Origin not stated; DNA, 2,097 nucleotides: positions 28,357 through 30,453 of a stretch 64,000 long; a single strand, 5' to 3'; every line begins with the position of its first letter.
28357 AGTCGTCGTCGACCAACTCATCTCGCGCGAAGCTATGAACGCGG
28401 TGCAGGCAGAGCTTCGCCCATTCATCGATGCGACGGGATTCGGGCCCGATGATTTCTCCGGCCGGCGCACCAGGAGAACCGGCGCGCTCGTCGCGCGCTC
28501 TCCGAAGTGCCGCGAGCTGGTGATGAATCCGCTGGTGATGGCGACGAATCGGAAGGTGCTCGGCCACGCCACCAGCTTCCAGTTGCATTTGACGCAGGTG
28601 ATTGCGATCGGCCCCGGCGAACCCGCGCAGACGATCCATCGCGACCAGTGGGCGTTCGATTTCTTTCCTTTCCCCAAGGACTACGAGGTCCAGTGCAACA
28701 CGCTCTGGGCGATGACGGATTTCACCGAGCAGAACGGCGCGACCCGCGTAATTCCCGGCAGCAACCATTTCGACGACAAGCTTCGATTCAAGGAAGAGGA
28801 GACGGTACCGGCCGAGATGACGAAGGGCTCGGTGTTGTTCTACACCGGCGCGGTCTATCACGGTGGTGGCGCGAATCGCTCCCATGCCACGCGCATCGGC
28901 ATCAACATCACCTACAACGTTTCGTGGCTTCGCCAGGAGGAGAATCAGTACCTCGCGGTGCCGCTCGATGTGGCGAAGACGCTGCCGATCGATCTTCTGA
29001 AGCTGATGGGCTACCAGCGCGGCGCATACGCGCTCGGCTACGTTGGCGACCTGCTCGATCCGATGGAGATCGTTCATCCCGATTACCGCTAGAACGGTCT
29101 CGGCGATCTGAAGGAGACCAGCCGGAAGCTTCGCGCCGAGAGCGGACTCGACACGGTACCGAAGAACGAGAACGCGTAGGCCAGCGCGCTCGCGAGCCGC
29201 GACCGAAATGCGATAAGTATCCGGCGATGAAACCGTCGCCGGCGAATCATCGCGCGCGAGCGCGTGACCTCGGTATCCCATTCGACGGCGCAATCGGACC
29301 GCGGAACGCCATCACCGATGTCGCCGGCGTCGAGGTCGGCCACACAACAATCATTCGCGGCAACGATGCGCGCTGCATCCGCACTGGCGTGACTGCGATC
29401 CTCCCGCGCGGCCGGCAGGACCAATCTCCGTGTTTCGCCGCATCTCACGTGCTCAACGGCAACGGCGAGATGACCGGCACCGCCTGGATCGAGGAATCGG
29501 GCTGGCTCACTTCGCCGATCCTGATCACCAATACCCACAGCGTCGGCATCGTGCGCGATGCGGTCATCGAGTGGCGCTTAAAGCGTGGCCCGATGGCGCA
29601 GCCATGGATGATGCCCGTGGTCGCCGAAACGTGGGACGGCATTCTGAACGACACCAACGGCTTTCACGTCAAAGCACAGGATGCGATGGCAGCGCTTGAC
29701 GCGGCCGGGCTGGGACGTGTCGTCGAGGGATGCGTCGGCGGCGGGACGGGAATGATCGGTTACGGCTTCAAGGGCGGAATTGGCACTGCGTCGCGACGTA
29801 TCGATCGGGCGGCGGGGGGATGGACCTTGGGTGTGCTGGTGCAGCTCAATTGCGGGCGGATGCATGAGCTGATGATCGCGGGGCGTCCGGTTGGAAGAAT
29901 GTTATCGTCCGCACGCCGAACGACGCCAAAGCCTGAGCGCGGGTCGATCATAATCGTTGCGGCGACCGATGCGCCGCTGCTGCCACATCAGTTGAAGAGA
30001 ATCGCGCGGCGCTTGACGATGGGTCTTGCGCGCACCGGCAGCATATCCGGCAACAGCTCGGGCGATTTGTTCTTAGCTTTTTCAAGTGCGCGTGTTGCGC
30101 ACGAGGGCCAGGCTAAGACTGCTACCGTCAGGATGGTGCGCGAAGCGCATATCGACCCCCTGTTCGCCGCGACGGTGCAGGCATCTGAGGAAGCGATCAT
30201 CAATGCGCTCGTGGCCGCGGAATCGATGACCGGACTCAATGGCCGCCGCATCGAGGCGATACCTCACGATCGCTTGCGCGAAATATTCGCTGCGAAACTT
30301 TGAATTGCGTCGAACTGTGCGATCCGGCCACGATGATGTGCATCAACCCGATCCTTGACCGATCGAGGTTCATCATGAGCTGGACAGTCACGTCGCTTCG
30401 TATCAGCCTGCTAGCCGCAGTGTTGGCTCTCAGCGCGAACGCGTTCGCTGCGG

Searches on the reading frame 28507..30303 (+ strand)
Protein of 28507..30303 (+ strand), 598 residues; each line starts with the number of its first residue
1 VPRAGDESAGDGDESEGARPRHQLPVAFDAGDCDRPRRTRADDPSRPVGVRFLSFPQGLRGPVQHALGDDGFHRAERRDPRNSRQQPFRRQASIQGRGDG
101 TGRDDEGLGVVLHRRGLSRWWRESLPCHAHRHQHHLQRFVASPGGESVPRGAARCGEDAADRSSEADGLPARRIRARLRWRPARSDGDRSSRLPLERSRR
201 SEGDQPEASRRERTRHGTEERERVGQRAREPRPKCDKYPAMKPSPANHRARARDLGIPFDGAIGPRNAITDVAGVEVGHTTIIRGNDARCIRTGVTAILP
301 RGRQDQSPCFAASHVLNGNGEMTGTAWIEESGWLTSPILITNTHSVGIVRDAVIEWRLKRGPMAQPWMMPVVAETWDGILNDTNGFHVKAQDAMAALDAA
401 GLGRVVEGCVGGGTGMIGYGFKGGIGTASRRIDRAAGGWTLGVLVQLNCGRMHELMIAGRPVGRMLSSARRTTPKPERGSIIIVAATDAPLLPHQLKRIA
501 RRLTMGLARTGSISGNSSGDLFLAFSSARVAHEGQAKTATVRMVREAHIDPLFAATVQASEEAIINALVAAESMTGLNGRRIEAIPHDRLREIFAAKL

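Call 19: search_protein_families(library=pfam, proteins=[window:28507-30303:+], max_evalue=0.00001)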
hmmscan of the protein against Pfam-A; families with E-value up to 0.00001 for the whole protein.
window:28507-30303:+ (598 aa): 1 family
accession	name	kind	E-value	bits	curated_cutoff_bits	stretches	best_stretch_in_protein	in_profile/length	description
PF03576.19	Peptidase_S58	-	6.6e-115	384.3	23.9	1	267-581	1-306/307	Peptidase family S58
